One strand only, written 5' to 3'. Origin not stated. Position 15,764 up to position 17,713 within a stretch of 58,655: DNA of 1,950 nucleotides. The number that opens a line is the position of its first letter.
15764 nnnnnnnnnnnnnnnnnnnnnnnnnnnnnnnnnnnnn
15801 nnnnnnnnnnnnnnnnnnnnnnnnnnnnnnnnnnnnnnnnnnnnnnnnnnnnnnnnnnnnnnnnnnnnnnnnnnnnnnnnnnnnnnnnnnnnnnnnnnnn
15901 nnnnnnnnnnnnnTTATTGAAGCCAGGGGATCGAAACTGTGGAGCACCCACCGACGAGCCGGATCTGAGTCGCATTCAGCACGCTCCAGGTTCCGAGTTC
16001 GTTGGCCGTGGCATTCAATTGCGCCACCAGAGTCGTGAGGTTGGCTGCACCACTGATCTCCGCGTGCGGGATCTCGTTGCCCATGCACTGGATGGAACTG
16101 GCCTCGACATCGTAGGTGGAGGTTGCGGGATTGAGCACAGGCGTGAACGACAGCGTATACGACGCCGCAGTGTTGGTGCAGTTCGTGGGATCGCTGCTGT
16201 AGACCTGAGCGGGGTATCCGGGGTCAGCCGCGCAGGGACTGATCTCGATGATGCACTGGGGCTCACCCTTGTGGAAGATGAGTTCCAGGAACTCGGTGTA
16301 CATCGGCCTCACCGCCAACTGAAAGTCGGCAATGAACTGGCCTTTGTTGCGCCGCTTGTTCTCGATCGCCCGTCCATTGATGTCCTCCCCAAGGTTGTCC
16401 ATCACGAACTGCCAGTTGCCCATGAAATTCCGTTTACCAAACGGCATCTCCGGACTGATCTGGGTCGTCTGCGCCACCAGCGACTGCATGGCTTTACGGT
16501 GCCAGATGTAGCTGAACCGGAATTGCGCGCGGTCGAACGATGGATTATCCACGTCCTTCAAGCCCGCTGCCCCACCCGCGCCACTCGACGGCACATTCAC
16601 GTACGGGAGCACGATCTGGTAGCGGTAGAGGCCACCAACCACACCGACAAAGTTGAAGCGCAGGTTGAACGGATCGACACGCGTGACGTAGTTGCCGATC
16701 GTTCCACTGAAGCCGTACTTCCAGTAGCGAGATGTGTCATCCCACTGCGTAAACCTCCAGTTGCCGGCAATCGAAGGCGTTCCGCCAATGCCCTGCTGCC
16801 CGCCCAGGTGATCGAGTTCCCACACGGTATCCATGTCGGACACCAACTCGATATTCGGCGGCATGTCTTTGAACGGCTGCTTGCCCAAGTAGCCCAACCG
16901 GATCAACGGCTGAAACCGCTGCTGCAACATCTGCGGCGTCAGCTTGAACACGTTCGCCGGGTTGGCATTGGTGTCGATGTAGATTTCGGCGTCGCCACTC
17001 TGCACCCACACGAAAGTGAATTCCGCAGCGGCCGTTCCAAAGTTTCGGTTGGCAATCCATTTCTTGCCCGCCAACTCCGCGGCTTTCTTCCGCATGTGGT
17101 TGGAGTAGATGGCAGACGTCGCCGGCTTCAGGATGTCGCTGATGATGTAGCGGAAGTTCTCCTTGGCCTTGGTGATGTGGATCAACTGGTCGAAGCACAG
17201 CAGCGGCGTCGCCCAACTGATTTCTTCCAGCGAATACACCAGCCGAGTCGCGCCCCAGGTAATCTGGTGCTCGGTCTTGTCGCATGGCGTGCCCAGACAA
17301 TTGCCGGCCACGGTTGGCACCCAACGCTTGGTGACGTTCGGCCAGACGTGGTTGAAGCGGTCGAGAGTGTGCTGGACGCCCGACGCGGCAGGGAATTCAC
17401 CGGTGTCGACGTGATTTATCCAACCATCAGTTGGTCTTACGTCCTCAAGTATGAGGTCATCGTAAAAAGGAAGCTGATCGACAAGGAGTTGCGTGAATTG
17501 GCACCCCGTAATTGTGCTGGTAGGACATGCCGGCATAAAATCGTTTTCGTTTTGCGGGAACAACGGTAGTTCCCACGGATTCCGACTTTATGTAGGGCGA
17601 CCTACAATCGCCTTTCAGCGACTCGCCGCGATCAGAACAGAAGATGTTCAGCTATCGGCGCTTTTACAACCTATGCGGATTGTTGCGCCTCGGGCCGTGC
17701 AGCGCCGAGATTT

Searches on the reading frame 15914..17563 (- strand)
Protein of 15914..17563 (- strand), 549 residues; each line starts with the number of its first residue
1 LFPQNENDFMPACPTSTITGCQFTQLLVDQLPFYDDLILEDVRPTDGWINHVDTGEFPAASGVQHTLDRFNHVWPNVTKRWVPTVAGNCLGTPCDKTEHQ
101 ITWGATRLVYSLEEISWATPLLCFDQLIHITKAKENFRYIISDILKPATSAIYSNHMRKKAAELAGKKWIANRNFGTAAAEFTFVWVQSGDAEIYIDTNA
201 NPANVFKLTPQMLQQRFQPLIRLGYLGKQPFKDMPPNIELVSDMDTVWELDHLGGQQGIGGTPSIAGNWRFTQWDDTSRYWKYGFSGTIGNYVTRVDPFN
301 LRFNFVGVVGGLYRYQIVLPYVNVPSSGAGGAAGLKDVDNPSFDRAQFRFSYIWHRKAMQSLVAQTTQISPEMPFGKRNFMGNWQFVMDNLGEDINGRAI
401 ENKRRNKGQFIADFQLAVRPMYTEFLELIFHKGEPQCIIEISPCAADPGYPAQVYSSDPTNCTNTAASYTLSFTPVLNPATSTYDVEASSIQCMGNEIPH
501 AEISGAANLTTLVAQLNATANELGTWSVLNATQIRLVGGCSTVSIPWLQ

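Call 3: search_protein_families(library=pfam, proteins=[window:15914-17563:-], max_evalue=0.1)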
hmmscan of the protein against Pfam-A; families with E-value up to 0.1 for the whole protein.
window:15914-17563:- (549 aa): 0 families

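Call 5: search_protein_families(library=phrogs, proteins=[window:15914-17563:-], max_evalue=0.1)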
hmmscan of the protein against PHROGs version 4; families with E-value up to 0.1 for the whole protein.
window:15914-17563:- (549 aa): 0 families

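Call 30: find_related_loci(query=window:15914-17563:-, collection=viral_contigs, flank=8000)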
Query window:15914-17563:- (549 aa) in viral_contigs; peptide patterns used: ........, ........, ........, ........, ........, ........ (x = any residue, [..] = any of these).
12 stretches matched a pattern; 10 encode a relative of the query (tblastn E <= 1e-3); 10 distinct loci.
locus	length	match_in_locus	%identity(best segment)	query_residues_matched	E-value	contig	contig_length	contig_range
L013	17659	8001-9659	68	8-548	0e+0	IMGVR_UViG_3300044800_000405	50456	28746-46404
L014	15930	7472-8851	71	7-463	0e+0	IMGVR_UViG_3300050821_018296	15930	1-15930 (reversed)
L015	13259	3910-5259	70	13-463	0e+0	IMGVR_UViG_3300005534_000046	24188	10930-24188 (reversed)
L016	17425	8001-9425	67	1-463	0e+0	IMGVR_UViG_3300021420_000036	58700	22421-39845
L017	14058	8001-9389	66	7-463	0e+0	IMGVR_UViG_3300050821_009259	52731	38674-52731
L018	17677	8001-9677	59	18-547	0e+0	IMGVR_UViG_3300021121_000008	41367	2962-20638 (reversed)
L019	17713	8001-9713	55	18-547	0e+0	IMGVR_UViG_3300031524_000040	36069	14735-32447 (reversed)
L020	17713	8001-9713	55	18-547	0e+0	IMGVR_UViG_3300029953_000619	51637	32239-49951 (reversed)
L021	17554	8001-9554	50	7-548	2e-165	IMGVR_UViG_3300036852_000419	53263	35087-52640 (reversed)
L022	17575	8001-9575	37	21-547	1e-113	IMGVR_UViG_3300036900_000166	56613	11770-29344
